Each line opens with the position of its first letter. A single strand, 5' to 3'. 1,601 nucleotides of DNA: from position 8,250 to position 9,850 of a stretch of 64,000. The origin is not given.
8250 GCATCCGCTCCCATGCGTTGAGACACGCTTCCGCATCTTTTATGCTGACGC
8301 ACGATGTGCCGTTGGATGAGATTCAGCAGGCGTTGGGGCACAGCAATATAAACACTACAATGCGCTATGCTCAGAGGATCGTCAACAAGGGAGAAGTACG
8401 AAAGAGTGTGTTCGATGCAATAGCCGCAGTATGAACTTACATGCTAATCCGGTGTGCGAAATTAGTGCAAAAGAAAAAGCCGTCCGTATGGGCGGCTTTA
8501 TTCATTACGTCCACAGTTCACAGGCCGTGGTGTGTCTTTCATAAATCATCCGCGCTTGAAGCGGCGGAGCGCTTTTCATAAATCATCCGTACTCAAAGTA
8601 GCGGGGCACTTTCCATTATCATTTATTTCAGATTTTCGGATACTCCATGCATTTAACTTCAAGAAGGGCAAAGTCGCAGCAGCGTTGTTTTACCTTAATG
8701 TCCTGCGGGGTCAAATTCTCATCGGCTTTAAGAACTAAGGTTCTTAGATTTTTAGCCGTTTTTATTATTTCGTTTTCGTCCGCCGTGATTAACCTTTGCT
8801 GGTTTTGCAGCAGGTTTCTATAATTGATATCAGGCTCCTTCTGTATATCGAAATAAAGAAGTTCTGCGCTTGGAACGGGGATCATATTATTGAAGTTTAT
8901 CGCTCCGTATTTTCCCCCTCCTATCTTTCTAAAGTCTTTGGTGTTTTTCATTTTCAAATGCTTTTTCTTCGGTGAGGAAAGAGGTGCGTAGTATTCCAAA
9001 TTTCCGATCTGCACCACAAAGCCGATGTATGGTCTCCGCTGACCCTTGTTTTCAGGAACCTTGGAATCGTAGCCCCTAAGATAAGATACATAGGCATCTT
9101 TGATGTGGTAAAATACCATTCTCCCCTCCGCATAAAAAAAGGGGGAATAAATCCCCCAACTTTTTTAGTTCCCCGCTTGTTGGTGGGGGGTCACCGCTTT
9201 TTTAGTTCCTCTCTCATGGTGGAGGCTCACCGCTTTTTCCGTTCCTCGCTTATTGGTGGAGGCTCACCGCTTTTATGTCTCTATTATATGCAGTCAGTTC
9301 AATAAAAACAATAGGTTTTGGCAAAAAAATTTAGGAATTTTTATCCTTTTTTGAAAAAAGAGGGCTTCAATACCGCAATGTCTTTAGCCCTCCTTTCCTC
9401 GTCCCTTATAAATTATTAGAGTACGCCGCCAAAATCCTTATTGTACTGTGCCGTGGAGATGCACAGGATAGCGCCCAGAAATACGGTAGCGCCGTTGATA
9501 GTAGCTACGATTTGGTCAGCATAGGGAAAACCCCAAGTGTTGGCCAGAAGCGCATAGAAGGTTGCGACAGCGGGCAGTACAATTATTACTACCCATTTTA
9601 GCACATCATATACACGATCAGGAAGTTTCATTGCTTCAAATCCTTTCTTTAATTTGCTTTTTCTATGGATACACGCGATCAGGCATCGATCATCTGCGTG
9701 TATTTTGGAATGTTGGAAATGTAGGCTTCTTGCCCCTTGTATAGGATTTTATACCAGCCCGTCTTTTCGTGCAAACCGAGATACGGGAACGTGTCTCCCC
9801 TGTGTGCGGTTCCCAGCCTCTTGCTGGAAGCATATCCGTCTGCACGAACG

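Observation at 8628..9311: Complete type III toxin-antitoxin locus (AbiQ/ToxN-like RNase + 3 x 36-37-nt RNA repeats) carried just after the lysis cassette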

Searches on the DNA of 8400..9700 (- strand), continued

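Call 39: search_with_rna_model(model_id=R1, sources=[L088, L089, L090], max_evalue=10, filters=off, show_alignments=6)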
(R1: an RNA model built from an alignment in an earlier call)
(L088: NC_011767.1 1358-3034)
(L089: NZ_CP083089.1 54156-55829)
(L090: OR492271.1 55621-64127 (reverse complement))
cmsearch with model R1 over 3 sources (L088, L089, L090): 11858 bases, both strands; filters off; matches with E-value up to 10: 58.
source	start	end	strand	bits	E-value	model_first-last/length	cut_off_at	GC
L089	451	484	+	22.5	5.3e-05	1-36/36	no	0.38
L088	529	564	+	19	0.00068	1-36/36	no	0.28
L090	711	743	+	13.9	0.026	3-35/36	no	0.3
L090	4923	4950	+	11.1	0.2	1-36/36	no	0.25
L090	2471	2502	+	11.1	0.21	1-36/36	no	0.22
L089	508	529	+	11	0.21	1-36/36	no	0.23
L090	6328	6348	+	10.4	0.33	1-36/36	no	0.14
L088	351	372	+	9.9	0.48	3-24/36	no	0.41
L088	387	408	+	9.9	0.48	3-24/36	no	0.41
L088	423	444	+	9.9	0.48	3-24/36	no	0.41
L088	459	480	+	9.9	0.48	3-24/36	no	0.41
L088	495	516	+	9.9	0.48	3-24/36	no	0.41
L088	1190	1225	+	9.9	0.48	1-36/36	no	0.28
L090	3857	3879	+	9.5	0.63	3-25/36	no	0.39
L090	5135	5162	+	9.4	0.7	1-36/36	no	0.29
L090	2293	2325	+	9.3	0.75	1-36/36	no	0.33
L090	3896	3918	+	9.2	0.79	3-25/36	no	0.48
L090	1070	1098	+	9.1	0.86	1-36/36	no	0.24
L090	1316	1351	+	9.1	0.86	1-36/36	no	0.25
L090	2060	2095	+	9.1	0.87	1-36/36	no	0.31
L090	3088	3113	+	9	0.91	1-36/36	no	0.19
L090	6048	6067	+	9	0.93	1-36/36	no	0.2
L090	3658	3675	+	8.5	1.3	1-36/36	no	0.28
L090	5256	5282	-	8.4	1.4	1-36/36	no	0.19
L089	553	584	-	8.4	1.4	1-36/36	no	0.41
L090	7306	7328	+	8.3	1.5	1-36/36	no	0.26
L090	6285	6315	+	8.1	1.7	1-36/36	no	0.26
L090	5687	5711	+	7.9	2.1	1-36/36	no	0.2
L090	6162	6185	+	7.8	2.2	1-36/36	no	0.33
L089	1152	1168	+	7.7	2.3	1-36/36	no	0.41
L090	299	326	+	7.5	2.7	1-36/36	no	0.29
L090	6825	6843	+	7.5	2.8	1-36/36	no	0.21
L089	826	871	+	7.4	2.9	1-36/36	no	0.33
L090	2402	2420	+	7.4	3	1-36/36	no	0.32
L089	426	450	+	7.1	3.6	1-36/36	no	0.36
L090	115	131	+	7.1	3.7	1-36/36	no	0.29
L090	2795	2820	+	7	3.8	1-36/36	no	0.31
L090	5795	5824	+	7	3.9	1-36/36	no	0.2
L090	3474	3497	-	7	4.1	1-36/36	no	0.42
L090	923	944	+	6.8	4.6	1-36/36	no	0.27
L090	4827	4853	+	6.8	4.6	1-36/36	no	0.3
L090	5561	5579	+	6.8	4.7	1-36/36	no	0.16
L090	6486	6516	+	6.7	4.9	1-36/36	no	0.35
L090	7796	7825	-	6.6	5.1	1-36/36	no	0.17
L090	1592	1606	+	6.6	5.1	1-36/36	no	0.2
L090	2523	2533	+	6.5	5.5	1-36/36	no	0.27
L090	3508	3532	+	6.5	5.6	1-36/36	no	0.4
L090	5234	5244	-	6.3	6.4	1-36/36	no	0.27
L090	386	421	+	6.3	6.4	1-36/36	no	0.39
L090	8282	8318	+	6.1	7.6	1-36/36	no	0.35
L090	4490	4507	+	6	8.2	1-36/36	no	0.17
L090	4916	4937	-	6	8.4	1-36/36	no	0.27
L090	2554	2574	+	5.9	8.5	1-36/36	no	0.24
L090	4324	4344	+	5.9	8.5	1-36/36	no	0.19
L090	1397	1414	+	5.9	8.6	1-36/36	no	0.28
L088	581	606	+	5.8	9.6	1-36/36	no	0.27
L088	745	767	+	5.8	9.7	1-36/36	no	0.52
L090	6132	6152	+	5.7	9.8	1-36/36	no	0.24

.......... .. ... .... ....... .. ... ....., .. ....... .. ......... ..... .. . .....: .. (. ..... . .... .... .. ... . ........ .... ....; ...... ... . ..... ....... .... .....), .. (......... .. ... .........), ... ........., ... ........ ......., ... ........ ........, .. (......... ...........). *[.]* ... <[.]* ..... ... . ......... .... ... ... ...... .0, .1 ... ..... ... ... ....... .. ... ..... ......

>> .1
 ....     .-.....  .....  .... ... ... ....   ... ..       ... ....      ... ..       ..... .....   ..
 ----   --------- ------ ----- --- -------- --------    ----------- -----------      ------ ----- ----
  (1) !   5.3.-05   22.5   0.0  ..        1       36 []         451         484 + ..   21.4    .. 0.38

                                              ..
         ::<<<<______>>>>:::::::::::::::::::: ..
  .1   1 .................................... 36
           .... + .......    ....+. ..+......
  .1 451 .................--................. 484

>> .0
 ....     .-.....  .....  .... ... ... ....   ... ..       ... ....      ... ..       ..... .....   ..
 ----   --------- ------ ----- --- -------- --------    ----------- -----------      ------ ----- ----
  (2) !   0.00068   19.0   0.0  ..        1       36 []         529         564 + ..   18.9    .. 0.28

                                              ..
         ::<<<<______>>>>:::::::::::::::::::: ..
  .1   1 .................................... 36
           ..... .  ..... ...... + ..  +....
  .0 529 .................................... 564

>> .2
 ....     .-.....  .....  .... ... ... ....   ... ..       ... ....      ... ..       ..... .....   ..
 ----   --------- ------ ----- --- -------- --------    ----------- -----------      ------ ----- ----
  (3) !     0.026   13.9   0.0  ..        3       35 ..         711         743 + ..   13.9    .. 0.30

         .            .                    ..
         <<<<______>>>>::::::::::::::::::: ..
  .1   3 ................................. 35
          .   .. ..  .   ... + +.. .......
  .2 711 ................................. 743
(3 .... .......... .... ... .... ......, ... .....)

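Call 54: search_with_rna_model(model_id=R1, sources=[L091, L092, L095, L096], max_evalue=0.01)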
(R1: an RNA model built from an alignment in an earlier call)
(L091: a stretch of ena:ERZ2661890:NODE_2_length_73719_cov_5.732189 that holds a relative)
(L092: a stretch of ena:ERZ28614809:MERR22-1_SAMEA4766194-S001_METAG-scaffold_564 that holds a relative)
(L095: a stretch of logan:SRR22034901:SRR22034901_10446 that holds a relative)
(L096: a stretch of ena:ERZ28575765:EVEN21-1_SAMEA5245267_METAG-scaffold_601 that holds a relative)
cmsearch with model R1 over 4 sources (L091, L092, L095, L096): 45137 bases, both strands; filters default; matches with E-value up to 0.01: 12.
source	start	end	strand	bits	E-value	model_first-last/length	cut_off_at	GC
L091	5887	5922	+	39.3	1.1e-09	1-36/36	no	0.5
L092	5887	5922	+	39.3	1.1e-09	1-36/36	no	0.5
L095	5887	5922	+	39.3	1.1e-09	1-36/36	no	0.5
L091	5850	5885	+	37.3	4.4e-09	1-36/36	no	0.56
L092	5850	5885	+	37.3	4.4e-09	1-36/36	no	0.56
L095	5850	5885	+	37.3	4.4e-09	1-36/36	no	0.56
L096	5922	5957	+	36.5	7.9e-09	1-36/36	no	0.5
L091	5923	5958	+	35.5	1.6e-08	1-36/36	no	0.58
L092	5923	5958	+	35.5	1.6e-08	1-36/36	no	0.58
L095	5923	5958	+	35.5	1.6e-08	1-36/36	no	0.58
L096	5848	5883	+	34.6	3.2e-08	1-36/36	no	0.58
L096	5885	5920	+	34.6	3.2e-08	1-36/36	no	0.58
